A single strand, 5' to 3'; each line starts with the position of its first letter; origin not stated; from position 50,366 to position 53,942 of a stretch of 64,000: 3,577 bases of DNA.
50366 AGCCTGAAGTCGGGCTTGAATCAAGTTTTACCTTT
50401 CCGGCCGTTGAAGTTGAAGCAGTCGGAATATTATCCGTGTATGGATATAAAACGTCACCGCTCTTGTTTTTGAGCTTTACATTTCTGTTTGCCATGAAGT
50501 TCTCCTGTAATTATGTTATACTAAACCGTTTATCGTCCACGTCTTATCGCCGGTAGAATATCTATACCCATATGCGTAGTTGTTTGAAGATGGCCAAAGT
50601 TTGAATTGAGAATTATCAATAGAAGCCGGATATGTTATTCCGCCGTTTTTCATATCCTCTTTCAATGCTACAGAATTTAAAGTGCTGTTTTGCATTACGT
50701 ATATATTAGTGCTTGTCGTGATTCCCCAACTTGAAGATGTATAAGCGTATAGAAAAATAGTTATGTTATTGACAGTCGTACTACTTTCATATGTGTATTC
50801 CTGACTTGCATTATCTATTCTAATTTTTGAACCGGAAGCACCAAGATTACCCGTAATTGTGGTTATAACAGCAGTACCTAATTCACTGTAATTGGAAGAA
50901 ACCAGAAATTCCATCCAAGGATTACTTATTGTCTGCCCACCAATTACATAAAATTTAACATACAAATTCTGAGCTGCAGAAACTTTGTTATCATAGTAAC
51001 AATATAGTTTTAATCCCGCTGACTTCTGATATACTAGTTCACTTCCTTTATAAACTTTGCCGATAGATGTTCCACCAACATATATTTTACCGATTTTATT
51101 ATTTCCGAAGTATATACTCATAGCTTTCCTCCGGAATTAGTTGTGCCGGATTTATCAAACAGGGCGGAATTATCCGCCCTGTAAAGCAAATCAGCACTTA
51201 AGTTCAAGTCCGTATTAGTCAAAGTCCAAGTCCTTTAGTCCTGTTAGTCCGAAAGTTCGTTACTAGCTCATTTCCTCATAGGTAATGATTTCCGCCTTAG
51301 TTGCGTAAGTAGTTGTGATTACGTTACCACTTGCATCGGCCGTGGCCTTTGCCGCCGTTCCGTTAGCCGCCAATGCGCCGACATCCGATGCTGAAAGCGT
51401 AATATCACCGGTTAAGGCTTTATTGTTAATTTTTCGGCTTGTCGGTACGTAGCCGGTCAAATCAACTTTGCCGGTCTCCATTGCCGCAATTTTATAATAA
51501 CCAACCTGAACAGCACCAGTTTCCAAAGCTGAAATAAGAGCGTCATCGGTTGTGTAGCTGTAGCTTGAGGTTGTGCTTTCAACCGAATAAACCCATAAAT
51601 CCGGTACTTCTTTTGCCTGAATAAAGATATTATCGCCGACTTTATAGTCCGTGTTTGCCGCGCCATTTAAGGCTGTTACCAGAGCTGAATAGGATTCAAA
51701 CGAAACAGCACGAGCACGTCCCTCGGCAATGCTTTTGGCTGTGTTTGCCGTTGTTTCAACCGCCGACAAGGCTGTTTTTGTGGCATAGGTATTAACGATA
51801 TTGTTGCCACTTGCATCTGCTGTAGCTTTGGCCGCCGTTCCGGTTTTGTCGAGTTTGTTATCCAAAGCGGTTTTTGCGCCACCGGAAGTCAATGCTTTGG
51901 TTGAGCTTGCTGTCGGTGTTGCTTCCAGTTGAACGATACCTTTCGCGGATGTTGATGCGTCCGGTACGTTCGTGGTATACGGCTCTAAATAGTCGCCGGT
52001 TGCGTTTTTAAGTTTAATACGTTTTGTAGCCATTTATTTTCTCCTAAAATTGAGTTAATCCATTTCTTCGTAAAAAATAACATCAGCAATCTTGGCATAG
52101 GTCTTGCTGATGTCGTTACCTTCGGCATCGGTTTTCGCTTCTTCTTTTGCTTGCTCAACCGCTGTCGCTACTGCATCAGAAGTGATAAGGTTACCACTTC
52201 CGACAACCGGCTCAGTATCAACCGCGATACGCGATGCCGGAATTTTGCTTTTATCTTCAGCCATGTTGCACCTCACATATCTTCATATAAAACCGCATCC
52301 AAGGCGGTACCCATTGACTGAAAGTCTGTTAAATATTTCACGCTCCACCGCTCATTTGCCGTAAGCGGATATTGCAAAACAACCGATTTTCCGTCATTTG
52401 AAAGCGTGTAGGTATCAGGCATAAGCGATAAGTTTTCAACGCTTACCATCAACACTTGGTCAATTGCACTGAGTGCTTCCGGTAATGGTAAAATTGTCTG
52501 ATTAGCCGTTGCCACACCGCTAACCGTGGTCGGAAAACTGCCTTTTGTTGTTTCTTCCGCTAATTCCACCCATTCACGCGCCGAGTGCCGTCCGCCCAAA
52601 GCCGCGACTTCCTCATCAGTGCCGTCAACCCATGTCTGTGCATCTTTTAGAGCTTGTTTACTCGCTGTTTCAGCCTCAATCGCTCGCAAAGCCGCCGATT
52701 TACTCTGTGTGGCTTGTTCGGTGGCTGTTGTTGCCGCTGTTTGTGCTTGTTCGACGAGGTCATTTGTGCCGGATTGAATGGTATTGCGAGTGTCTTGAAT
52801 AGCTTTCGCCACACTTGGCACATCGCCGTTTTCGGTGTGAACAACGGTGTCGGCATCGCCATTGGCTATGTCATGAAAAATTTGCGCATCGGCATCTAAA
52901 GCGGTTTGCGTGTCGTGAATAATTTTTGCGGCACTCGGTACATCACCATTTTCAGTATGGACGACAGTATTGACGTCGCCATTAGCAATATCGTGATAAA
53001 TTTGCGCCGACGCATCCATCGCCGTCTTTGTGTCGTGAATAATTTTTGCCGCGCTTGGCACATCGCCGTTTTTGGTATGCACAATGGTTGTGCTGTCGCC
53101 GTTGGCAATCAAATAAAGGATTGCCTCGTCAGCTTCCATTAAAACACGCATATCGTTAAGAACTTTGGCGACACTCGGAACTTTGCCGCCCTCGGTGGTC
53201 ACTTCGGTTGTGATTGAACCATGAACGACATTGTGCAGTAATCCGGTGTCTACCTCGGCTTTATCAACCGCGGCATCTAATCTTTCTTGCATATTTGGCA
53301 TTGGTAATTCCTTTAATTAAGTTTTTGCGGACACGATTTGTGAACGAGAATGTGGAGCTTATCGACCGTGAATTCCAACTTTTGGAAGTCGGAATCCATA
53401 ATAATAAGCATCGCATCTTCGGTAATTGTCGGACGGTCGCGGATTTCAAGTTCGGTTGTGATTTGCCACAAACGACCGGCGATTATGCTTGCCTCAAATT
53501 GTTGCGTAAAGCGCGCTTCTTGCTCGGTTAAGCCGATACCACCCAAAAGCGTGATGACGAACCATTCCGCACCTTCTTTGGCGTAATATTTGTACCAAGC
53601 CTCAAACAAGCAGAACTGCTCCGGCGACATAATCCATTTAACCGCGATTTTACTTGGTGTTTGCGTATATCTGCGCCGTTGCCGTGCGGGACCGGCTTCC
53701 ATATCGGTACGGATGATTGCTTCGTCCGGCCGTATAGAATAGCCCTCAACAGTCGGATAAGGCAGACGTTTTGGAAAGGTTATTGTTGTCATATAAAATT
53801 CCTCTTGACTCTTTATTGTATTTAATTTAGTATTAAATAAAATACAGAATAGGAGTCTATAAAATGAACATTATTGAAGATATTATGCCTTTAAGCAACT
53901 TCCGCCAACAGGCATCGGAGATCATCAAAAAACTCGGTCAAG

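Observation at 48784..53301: Duplicated tail-fibre + tip cassettes between the M-like and L-like tail genes, with a shared C-terminal Y-E-E/D-M tail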

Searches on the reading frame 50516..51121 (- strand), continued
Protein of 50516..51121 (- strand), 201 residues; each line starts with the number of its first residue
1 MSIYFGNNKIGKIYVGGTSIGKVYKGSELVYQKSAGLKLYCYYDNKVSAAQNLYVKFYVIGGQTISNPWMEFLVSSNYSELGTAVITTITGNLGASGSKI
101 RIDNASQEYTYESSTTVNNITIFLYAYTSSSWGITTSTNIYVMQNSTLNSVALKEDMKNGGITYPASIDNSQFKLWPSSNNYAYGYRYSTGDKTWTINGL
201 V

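Call 72: find_related_loci(query=A1, collection=viral_contigs, flank=4000)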
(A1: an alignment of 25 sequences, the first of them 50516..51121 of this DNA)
Query A1 (201 aa) in viral_contigs; peptide patterns used: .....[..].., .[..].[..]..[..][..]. (x = any residue, [..] = any of these).
38 stretches matched a pattern; 3 encode a relative of the query (tblastn E <= 1e-3); 3 distinct loci.
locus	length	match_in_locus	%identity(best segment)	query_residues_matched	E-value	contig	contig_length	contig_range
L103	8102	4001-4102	62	1-34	1e-6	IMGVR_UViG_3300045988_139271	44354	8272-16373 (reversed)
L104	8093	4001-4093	52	1-31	2e-5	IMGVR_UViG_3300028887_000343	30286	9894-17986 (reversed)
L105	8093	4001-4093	52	1-31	2e-5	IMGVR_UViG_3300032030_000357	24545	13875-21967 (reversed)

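Call 79: search_protein_families(library=phrogs, proteins=[L099:4612-5997:+, L099:7804-10335:+, L099:10343-11419:+, L103:1325-2536:+, L103:2549-3196:+, L103:3200-3997:+, L104:2335-3999:+, L104:39-1793:+, L105:124-3999:+], max_evalue=0.001)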
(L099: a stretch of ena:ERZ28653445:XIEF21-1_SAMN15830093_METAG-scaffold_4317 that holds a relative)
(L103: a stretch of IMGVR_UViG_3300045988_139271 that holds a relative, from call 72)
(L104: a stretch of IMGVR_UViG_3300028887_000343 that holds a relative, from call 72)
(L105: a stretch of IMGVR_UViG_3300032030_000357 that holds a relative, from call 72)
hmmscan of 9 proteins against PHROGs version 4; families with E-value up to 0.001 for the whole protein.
L099:4612-5997:+ (461 aa): 3 families
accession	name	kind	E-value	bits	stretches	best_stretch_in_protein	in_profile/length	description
phrog_1640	-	tail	2.1e-11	44.7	1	7-109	8-125/765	tail protein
phrog_10512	-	head and packaging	3e-09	37.6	1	304-358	331-384/444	virion structural protein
phrog_7911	-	tail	9.5e-07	28.3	1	304-441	284-392/915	tail protein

L099:7804-10335:+ (843 aa): 2 families
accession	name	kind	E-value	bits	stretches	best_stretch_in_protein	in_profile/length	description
phrog_17509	-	unknown function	0.0006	20.3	0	337-383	100-149/281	-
phrog_31472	-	unknown function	0.00067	20.2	1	166-240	141-212/359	-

L099:10343-11419:+ (358 aa): 0 families

L103:1325-2536:+ (403 aa): 1 family
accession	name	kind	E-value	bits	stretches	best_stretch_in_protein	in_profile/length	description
phrog_6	-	tail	1e-44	154.1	1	4-402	60-407/548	baseplate wedge subunit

L103:2549-3196:+ (215 aa): 1 family
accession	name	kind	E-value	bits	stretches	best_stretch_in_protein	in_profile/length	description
phrog_587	-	head and packaging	3.6e-12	47.2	1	15-138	18-143/392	structural protein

L103:3200-3997:+ (265 aa): 4 families
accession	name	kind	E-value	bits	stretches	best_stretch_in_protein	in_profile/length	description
phrog_16122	-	head and packaging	1.8e-14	54.6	1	139-217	79-148/526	virion structural protein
phrog_2282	-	tail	7.8e-09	36.1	1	6-220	6-201/547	tail fiber protein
phrog_20878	-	tail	2.3e-07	31.7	1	41-144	26-128/365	tail fiber protein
phrog_17153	-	unknown function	3.1e-06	27.8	1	144-215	85-156/288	-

L104:2335-3999:+ (554 aa): 1 family
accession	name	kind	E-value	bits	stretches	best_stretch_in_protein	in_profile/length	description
phrog_31972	-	unknown function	0.00021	22.2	0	365-386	23-44/88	-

L104:39-1793:+ (584 aa): 0 families

L105:124-3999:+ (1291 aa): 2 families
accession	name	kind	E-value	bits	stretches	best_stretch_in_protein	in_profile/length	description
phrog_31972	-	unknown function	4.9e-05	24.3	0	197-235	24-64/88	-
phrog_1995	-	unknown function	0.00013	22.5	0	333-355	25-47/67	-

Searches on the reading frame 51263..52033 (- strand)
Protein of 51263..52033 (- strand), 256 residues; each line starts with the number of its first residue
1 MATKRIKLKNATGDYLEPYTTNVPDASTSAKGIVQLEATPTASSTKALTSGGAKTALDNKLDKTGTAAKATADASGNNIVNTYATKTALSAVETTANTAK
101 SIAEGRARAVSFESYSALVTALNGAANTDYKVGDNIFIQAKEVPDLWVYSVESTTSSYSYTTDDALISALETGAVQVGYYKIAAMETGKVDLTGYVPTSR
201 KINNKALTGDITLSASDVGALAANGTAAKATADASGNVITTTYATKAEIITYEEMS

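Call 3: search_protein_families(library=pfam, proteins=[window:51263-52033:-], max_evalue=0.01)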
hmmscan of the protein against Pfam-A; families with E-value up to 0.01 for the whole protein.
window:51263-52033:- (256 aa): 0 families

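Call 4: search_protein_families(library=phrogs, proteins=[window:51263-52033:-], max_evalue=0.01)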
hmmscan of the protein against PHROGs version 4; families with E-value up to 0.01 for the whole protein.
window:51263-52033:- (256 aa): 3 families
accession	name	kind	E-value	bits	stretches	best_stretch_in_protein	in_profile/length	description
phrog_17472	-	tail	1.2e-12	47.8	1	184-235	233-284/872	tail protein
phrog_23008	-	tail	3.4e-05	23.3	1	64-220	542-702/812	tail fiber protein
phrog_17219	-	unknown function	0.0001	23.3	1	195-227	25-57/184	-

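Call 12: search_dna_similar(query=window:51263-52033:-, collection=phages, mode=protein, max_rows=25, max_evalue=0.001)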
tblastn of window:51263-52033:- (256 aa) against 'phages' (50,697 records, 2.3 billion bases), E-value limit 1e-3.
Records with a match: 8; places in all: 8; records where one place covers at least 80% of the query: 0.
Best place of each record, by identity: 60-80% 7; <60% 1.
By first word of the organism name: Aeromonas 8.
By host as written in the record: Aeromonas hydrophila 3; Aeromonas salmonicida HER1098 2; Aeromonas hydrophila AH300206 1; Aeromonas hydrophila 4572 1; Aeromonas salmonicida HER1104 1.
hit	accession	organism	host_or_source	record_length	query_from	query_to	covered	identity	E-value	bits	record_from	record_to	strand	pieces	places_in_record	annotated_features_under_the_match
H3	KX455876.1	Aeromonas phage Ahp2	Aeromonas hydrophila AH300206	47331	175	218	17%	51.1%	2e-5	51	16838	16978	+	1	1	putative tail protein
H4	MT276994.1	Aeromonas phage AhyVDH1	Aeromonas hydrophila 4572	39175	189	218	12%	70.0%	9e-5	49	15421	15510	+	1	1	tail connector protein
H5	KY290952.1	Aeromonas phage 32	Aeromonas salmonicida HER1104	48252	189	218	12%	70.0%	2e-4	49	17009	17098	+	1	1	tail connector protein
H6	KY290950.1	Aeromonas phage 59.1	Aeromonas salmonicida HER1098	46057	190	219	12%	70.0%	2e-4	48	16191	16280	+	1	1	tail fiber protein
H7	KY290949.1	Aeromonas phage Asp37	Aeromonas salmonicida HER1098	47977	189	218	12%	66.7%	5e-4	47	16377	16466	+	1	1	tail fiber protein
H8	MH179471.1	Aeromonas phage 14AhydR10PP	Aeromonas hydrophila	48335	190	218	11%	65.5%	4e-4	47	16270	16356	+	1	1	tail fiber protein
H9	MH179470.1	Aeromonas phage 13AhydR10PP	Aeromonas hydrophila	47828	190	218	11%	65.5%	4e-4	47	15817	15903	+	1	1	tail fiber protein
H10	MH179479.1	Aeromonas phage 85AhydR10PP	Aeromonas hydrophila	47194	190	218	11%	65.5%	7e-4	47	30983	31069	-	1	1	tail fiber protein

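Call 23: find_homologous_proteins(query=window:51263-52033:-, max_evalue=0.001)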
Query window:51263-52033:- (256 aa): 601 proteins with E <= 0.001 among 3107 candidates; the best 120 are listed.
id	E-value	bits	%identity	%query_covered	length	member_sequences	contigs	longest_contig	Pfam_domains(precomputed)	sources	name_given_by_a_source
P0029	1.8e-148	510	100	100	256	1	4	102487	-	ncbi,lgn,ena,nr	ncbi:MAG: hypothetical protein IJ099_06995 [Alphaproteobacteria bacterium]|nr:hypothetical protein [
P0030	5.9e-142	489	96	100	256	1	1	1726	-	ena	-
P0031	1.1e-139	481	94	100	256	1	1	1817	-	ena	-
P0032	2.8e-139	480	94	100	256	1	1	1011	-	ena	-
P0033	4.9e-139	479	93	100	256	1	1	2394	-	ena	-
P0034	5.7e-139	479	93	100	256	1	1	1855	-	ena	-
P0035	8.4e-139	478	94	100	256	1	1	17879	-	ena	-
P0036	1.3e-138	478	93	100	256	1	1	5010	-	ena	-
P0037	2.6e-138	477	93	100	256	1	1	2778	-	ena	-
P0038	3.0e-138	477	93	100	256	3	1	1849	-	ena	-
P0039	3.1e-138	477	93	100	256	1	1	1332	-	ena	-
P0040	4.3e-138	476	93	100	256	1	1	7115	-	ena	-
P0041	4.8e-138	476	93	100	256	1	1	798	-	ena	-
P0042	4.9e-138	476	93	100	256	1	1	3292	-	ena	-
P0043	5.4e-138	476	94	100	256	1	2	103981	-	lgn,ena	-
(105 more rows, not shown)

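Call 26: search_protein_families(library=pfam, proteins=[window:51263-52033:-], max_evalue=10)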
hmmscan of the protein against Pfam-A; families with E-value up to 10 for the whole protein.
window:51263-52033:- (256 aa): 0 families

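Call 34: search_solved_structures(query=A2, max_evalue=1, show_alignments=2)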
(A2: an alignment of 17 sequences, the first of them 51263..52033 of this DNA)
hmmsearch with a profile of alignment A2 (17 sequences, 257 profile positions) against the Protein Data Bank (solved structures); distinct sequences matched with E-value up to 1: 0.

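Call 39: predict_structure(alignment_id=A2)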
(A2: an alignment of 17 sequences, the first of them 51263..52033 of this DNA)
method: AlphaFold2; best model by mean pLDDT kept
length: 256 residues; sequences in the alignment: 17
mean_pLDDT: 58.8   pTM: 0.36
mean pLDDT of the five models: 58.8, 57.6, 57.3, 56.1, 51.8
residues with pLDDT >= 90: 28; 70-90: 41; 50-70: 64; < 50: 123
segments of 3 or more residues with pLDDT < 50: 1-7, 17-40, 44-46, 63-89, 97-106, 187-197, 219-230, 232-248, 250-256
pLDDT, mean of each block of 10 residues (from residue 1): 45 54 41 41 49 54 47 39 44 52 52 89 90 80 71 91 87 88 66 49 59 54 47 45 46 40
secondary structure, 60 per line:
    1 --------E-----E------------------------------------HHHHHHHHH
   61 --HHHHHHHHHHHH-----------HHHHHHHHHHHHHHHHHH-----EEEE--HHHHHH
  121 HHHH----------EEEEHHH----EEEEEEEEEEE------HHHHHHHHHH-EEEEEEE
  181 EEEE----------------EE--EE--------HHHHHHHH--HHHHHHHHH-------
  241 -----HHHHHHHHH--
elements in order: H52-60 H63-74 H86-103 E109-112 H115-124 E135-138 E146-156 H163-172 E174-184 H215-222 H225-233 H246-254

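Call 55: search_protein_families(library=ncbifam, proteins=[window:51263-52033:-], max_evalue=0.1)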
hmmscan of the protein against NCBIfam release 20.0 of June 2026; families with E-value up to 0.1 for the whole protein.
window:51263-52033:- (256 aa): 0 families

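Call 75: fold_search(model_id=the predicted structure, library=pdb)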
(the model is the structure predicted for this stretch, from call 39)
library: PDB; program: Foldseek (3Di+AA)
matches with E <= 10: 10; with E <= 0.001: 0
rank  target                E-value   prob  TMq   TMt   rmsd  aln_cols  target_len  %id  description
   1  9n73_SK               2.5e+00  0.08  0.17  0.19   9.7        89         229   17  SSU processome maturation and disassembly, State G (released 2025-10-29)
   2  6lqt_RH               4.8e+00  0.05  0.17  0.19   6.6        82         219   13  Cryo-EM structure of 90S small subunit preribosomes in transition states (State E) (released 2020-09-16)
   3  5wyj_E2               4.8e+00  0.04  0.16  0.19   9.9        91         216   16  Cryo-EM structure of the 90S small subunit pre-ribosome (Dhr1-depleted, Enp1-TAP, state 1) (released 2017-03-29)
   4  6t4q_LI               7.6e+00  0.01  0.07  0.08  12.4        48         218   17  Structure of yeast 80S ribosome stalled on the CGA-CCG inhibitory codon combination. (released 2019-12-25)
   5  6zu5_LZ0              8.7e+00  0.01  0.07  0.09  15.8        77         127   18  Structure of the Paranosema locustae ribosome in complex with Lso2 (released 2020-11-04)
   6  3n3f_B                9.3e+00  0.04  0.12  0.48  11.1        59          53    7  Crystal Structure of the Human Collagen XV Trimerization Domain: A Potent Trimerizing Unit Common to Multiplexin Colla (released 2010-10-20)
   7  6zn4_A                9.3e+00  0.03  0.09  0.06   8.4        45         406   20  MaeB malic enzyme domain apoprotein (released 2021-02-17)
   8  6v39_Y                9.3e+00  0.03  0.09  0.30   9.0        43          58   14  Cryo-EM structure of the Acinetobacter baumannii Ribosome: 70S with P-site tRNA (released 2020-02-05)
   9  6x26_A                9.9e+00  0.01  0.09  0.03   9.2        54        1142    9  Mfd-bound E.coli RNA polymerase elongation complex - L1 state (released 2021-02-03)
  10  3gig_B                9.9e+00  0.01  0.11  0.12  14.6       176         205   11  Crystal structure of phosphorylated DesKC in complex with AMP-PCP (released 2009-09-15)

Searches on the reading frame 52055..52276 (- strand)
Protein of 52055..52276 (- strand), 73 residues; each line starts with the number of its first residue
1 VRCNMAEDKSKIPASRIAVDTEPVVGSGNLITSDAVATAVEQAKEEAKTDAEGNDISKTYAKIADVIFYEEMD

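Call 3: search_protein_families(library=pfam, proteins=[window:52055-52276:-], max_evalue=0.01)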
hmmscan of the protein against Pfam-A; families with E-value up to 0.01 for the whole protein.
window:52055-52276:- (73 aa): 0 families

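Call 4: search_protein_families(library=phrogs, proteins=[window:52055-52276:-], max_evalue=0.01)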
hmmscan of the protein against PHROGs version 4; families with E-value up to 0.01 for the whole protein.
window:52055-52276:- (73 aa): 0 families

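Call 26: search_protein_families(library=pfam, proteins=[window:52055-52264:-], max_evalue=10)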
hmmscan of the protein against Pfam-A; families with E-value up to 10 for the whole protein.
window:52055-52264:- (69 aa): 1 family
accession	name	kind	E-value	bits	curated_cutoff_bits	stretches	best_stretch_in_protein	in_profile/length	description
PF18462.6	DUF5612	-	0.054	13.7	25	1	4-30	33-59/143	Domain of unknown function (DUF5612)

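Call 55: search_protein_families(library=ncbifam, proteins=[window:52055-52264:-], max_evalue=0.1)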
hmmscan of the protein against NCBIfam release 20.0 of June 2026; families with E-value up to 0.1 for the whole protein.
window:52055-52264:- (69 aa): 0 families

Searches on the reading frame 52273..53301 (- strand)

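Call 3: search_protein_families(library=pfam, proteins=[window:52273-53301:-], max_evalue=0.01)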
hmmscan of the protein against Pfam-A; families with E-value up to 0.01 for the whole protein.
window:52273-53301:- (342 aa): 0 families

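Call 4: search_protein_families(library=phrogs, proteins=[window:52273-53301:-], max_evalue=0.01)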
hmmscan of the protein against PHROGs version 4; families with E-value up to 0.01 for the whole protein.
window:52273-53301:- (342 aa): 0 families

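Call 26: search_protein_families(library=pfam, proteins=[window:52273-53301:-], max_evalue=10)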
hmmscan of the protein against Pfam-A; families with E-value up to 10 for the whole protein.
window:52273-53301:- (342 aa): 5 families
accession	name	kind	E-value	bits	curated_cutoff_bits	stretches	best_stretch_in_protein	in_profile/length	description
PF07464.16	ApoLp-III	-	0.013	16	36.3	1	126-207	40-124/146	Apolipophorin-III precursor (apoLp-III)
PF05791.16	Bacillus_HBL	-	0.016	15.4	29.1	1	119-176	119-175/177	Bacillus haemolytic enterotoxin (HBL)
PF14992.11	TMCO5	-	0.19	11.4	32.2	1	166-214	24-73/280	TMCO5 family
PF25728.1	US29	-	0.4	10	27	1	149-219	34-101/324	Cytomegalovirus US29 protein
PF15339.11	Afaf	-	1.3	9.1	27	1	85-118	87-120/198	Acrosome formation-associated factor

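Call 55: search_protein_families(library=ncbifam, proteins=[window:52273-53301:-], max_evalue=0.1)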
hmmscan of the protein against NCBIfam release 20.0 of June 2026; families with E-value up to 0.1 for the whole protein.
window:52273-53301:- (342 aa): 1 family
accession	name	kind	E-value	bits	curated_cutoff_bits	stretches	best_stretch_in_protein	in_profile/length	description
TIGR03194.1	4hydrxCoA_A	equivalog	0.0066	14.9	994.55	0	89-124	120-155/746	4-hydroxybenzoyl-CoA reductase subunit alpha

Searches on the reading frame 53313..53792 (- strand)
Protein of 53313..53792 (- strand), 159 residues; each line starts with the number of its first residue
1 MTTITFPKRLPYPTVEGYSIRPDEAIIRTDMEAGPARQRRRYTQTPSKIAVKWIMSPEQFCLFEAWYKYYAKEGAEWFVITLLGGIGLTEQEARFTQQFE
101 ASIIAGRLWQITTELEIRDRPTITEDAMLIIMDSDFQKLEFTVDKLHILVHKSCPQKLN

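Call 3: search_protein_families(library=pfam, proteins=[window:53313-53792:-], max_evalue=0.01)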
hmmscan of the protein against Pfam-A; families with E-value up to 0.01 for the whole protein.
window:53313-53792:- (159 aa): 0 families

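Call 4: search_protein_families(library=phrogs, proteins=[window:53313-53792:-], max_evalue=0.01)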
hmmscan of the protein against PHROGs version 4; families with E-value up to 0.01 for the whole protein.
window:53313-53792:- (159 aa): 1 family
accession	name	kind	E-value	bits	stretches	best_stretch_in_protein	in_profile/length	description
phrog_384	-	head and packaging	1.5e-41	144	1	1-157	127-285/393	virion structural protein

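Call 26: search_protein_families(library=pfam, proteins=[window:53313-53792:-], max_evalue=10)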
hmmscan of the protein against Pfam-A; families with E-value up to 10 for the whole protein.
window:53313-53792:- (159 aa): 0 families

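Call 55: search_protein_families(library=ncbifam, proteins=[window:53313-53792:-], max_evalue=0.1)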
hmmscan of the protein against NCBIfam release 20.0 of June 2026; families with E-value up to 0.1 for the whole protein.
window:53313-53792:- (159 aa): 0 families
